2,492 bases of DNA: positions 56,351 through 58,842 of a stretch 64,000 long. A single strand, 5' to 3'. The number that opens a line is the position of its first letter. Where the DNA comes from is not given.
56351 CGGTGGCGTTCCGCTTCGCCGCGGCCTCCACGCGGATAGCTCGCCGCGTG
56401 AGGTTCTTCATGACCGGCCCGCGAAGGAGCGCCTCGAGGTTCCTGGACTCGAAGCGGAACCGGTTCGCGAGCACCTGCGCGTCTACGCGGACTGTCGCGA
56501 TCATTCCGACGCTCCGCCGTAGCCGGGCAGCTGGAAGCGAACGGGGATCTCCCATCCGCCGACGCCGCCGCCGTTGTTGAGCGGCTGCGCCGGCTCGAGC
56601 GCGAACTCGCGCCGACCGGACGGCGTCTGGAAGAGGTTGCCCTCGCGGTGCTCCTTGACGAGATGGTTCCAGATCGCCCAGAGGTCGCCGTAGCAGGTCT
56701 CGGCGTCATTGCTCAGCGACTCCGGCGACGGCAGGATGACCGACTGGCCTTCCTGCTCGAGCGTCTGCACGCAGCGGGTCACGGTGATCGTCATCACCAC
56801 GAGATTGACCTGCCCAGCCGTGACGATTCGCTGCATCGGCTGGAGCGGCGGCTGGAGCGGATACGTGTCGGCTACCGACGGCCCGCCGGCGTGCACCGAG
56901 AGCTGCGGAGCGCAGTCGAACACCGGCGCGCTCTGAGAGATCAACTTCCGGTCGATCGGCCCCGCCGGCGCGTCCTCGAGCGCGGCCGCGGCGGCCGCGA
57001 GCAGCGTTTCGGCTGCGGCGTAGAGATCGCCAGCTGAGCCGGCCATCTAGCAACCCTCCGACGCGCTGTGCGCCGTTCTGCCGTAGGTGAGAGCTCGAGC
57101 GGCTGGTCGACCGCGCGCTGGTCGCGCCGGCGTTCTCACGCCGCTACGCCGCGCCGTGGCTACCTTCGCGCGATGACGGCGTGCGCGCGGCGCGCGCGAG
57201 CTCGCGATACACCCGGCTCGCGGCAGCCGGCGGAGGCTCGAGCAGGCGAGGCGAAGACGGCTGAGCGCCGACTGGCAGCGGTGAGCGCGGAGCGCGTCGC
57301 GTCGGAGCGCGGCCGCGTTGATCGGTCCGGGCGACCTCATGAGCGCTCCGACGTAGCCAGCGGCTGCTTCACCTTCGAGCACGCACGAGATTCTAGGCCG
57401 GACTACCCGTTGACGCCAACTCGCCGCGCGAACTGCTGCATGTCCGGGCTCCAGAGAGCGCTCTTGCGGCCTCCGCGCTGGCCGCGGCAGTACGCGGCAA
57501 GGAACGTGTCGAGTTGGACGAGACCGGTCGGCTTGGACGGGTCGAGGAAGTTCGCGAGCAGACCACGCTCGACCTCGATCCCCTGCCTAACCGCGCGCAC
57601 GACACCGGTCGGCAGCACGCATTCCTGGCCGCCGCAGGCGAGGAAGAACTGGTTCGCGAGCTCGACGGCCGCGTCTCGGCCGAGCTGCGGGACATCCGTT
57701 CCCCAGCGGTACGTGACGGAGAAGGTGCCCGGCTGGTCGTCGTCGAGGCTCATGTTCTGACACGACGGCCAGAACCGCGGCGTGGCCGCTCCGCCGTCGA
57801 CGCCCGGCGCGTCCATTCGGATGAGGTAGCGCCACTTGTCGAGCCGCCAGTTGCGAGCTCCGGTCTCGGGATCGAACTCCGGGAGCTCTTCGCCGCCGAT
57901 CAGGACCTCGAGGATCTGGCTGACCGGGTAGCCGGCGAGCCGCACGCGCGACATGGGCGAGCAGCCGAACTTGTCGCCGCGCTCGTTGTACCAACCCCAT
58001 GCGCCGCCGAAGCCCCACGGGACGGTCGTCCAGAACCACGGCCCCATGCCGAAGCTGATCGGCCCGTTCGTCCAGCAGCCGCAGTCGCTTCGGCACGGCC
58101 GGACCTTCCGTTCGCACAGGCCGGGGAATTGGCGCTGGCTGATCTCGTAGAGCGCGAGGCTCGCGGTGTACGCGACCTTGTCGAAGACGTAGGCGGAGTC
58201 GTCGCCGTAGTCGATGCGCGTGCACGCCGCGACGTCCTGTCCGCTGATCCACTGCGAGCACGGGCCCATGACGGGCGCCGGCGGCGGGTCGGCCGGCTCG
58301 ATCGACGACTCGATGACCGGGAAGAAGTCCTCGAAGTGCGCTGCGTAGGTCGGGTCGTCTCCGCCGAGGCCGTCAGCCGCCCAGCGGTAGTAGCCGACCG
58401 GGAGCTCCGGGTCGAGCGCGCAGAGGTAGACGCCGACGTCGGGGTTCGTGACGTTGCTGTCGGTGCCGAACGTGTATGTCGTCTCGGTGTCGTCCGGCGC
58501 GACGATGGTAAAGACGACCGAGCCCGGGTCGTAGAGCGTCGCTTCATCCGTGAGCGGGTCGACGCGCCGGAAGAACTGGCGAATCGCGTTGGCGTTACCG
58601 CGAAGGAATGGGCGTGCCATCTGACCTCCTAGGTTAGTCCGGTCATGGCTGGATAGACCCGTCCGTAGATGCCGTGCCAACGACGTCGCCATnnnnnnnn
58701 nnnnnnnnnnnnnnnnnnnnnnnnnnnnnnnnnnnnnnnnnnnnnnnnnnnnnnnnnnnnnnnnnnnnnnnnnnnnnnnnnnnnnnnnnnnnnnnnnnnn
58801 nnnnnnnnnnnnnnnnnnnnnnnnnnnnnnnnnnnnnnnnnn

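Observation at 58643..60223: Structural protein built from about 18 tandem 14-residue LPYETL repeats (42-bp DNA periodicity)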

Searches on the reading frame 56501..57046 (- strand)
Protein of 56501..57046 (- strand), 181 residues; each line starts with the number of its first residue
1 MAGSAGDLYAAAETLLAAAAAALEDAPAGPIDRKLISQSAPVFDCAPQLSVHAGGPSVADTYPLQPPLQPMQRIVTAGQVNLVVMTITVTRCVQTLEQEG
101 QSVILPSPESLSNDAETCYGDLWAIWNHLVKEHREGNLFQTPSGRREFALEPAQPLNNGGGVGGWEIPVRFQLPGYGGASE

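Call 9: search_protein_families(library=phrogs, proteins=[window:56501-57046:-], max_evalue=0.001)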
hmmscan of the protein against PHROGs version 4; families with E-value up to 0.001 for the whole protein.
window:56501-57046:- (181 aa): 1 family
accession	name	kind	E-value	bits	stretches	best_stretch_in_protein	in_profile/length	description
phrog_810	-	unknown function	4.8e-07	30.9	1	71-170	86-177/180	-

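Call 16: search_protein_families(library=pfam, proteins=[window:56501-57046:-], max_evalue=0.01)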
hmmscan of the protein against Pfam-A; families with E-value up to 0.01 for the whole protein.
window:56501-57046:- (181 aa): 0 families

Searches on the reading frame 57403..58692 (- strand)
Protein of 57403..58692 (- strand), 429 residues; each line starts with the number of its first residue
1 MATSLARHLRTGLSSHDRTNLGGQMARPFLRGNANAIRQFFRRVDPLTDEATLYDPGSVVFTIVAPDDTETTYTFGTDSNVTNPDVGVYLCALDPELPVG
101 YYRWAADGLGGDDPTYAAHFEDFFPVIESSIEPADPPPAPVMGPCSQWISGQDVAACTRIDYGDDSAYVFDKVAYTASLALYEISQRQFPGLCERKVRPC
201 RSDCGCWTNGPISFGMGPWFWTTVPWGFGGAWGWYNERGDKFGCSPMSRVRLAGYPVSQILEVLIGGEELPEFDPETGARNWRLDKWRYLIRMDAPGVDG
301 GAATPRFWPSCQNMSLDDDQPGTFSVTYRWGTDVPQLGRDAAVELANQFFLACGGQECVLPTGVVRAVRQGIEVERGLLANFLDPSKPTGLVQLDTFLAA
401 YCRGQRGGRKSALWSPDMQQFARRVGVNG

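Call 4: search_protein_families(library=phrogs, proteins=[window:57403-58692:-], max_evalue=0.01)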
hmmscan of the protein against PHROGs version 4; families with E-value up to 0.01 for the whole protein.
window:57403-58692:- (429 aa): 1 family
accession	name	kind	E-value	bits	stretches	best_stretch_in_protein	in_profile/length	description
phrog_783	-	connector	1.8e-35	123.5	1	160-418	15-248/254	head-tail adaptor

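Call 16: search_protein_families(library=pfam, proteins=[window:57403-58692:-], max_evalue=0.01)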
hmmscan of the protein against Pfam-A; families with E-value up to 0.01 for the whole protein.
window:57403-58692:- (429 aa): 0 families

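Call 48: search_dna_similar(collection=phages, mode=protein, query=window:57403-58692:-, max_rows=15, max_evalue=0.001)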
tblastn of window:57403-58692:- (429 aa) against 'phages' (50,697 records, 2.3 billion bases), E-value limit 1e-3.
Records with a match: 466; places in all: 466; records where one place covers at least 80% of the query: 0.
Best place of each record, by identity: <60% 466.
By first word of the organism name: Gordonia 176; Mycobacterium 134; Microbacterium 125; Streptomyces 14; Rhodococcus 3; Actinoplanes 2; Tsukamurella 2; Arthrobacter 2; Pseudanabaena 1; Actinomycetia 1; and 6 more.
By host as written in the record: Gordonia terrae 3612 142; Mycobacterium smegmatis mc2 155 79; Microbacterium foliorum NRRL B-24224 56; Microbacterium paraoxydans NWU1 27; Mycobacterium smegmatis mc#155 27; Microbacterium foliorum NRRL B-24224 SEA 26; Gordonia terrae CAG3 13; Gordonia rubripertincta NRRL B-16540 11; and 39 more.
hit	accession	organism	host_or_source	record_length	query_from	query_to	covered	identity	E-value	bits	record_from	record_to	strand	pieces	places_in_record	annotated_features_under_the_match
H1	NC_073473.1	Streptomyces phage TurkishDelight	Streptomyces scabiei RL-34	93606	114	420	72%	29.7%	1e-14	82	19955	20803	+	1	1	23: head-to-tail adaptor | 22: hypothetical protein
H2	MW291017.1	Streptomyces phage TurkishDelight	Streptomyces scabiei RL-34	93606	114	420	72%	29.7%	1e-14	82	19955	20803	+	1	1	23: head-to-tail adaptor | 22: hypothetical protein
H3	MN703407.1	Microbacterium phage Leaf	Microbacterium paraoxydans NWU1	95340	164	398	55%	35.3%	6e-17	89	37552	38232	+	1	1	68: hypothetical protein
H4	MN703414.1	Microbacterium phage Dewdrop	Microbacterium paraoxydans NWU1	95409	164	398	55%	35.3%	6e-17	89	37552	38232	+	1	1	68: hypothetical protein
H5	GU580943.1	Rhodococcus phage ReqiPine5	Rhodococcus equi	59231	161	400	56%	34.4%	5e-12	74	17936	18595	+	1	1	gp22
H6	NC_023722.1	Rhodococcus phage ReqiPine5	Rhodococcus equi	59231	161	400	56%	34.4%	5e-12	74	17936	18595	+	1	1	head-tail adaptor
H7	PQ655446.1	Microbacterium phage SM23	Microbacterium sp.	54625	161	411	59%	32.1%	2e-11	72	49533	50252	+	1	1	hypothetical protein (x2)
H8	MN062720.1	Microbacterium phage FuzzBuster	Microbacterium foliorum NRRL B-24224 SEA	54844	157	420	62%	30.2%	7e-12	74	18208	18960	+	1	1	35: head-to-tail adaptor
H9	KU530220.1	Streptomyces phage Xkcd426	Streptomyces griseus subsp. griseus ...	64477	163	417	59%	31.3%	3e-12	75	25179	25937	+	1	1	head-to-tail adaptor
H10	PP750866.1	Streptomyces phage Geonosis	Streptomyces griseus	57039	157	400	57%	32.6%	1e-14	82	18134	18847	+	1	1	head-tail adaptor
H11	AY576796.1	Actinoplanes phage phiAsp2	-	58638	141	429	67%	26.6%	1e-12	76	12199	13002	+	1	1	pas19: Pas19 | pas20: ribosome_binding_site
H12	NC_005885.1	Actinoplanes phage phiAsp2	Actinoplanes sp. SN223/29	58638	141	429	67%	26.6%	1e-12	76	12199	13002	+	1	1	head-tail adaptor | ribosome_binding_site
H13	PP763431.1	Microbacterium phage Merry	Microbacterium sp.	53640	144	403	61%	29.2%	3e-13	78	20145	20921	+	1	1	head-tail adaptor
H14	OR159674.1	Microbacterium phage Nicole72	Microbacterium paraoxydans NWU1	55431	146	374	53%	33.1%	1e-15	86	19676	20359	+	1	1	26: head-to-tail adaptor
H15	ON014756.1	Pseudanabaena phage Pam4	Pseudanabaena sp.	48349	158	398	56%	31.3%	2e-12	75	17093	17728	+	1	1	adaptor protein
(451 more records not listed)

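Call 51: get_annotated_region(hit=H9, flank=9000)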
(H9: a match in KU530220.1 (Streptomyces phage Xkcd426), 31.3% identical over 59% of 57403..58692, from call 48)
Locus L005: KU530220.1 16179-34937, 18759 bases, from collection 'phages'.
description: Streptomyces phage Xkcd426, complete genome.
organism: Streptomyces phage Xkcd426 (NCBI taxid 1784947)
taxonomy: Viruses; Duplodnaviria; Heunggongvirae; Uroviricota; Caudoviricetes; Woodruffvirus
host: Streptomyces griseus subsp. griseus ATCC 10137; source: soil; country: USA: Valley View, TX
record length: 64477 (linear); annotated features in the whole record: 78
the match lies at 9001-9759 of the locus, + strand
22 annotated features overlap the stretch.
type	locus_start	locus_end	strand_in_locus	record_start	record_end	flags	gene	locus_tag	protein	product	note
CDS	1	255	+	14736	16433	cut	-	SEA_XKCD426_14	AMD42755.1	major capsid hexamer protein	Major capsid protein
CDS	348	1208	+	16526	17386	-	-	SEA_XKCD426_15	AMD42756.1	hypothetical protein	-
CDS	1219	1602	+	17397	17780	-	-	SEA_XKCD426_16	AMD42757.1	hypothetical protein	-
CDS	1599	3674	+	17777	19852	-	-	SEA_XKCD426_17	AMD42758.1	hypothetical protein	-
CDS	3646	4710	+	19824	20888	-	-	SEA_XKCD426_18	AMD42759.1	hypothetical protein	-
CDS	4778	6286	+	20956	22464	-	-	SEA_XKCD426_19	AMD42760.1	hypothetical protein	-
CDS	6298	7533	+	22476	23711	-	-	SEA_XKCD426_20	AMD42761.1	hypothetical protein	-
CDS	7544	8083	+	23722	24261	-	-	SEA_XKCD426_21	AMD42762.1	hypothetical protein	-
CDS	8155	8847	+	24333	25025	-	-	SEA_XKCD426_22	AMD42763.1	major tail protein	Major tail protein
CDS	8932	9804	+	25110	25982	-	-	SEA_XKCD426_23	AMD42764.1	head-to-tail adaptor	Head-to-tail connector protein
CDS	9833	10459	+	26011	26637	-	-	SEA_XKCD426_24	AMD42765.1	hypothetical protein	-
CDS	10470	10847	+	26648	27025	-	-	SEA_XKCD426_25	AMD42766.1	tail assembly chaperone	Head-to-tail connector protein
CDS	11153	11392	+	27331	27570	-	-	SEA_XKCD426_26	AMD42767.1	hypothetical protein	-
CDS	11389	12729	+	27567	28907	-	-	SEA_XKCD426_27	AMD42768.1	minor tail protein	Minor tail protein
CDS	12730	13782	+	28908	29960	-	-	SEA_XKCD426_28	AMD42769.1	minor tail protein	Minor tail protein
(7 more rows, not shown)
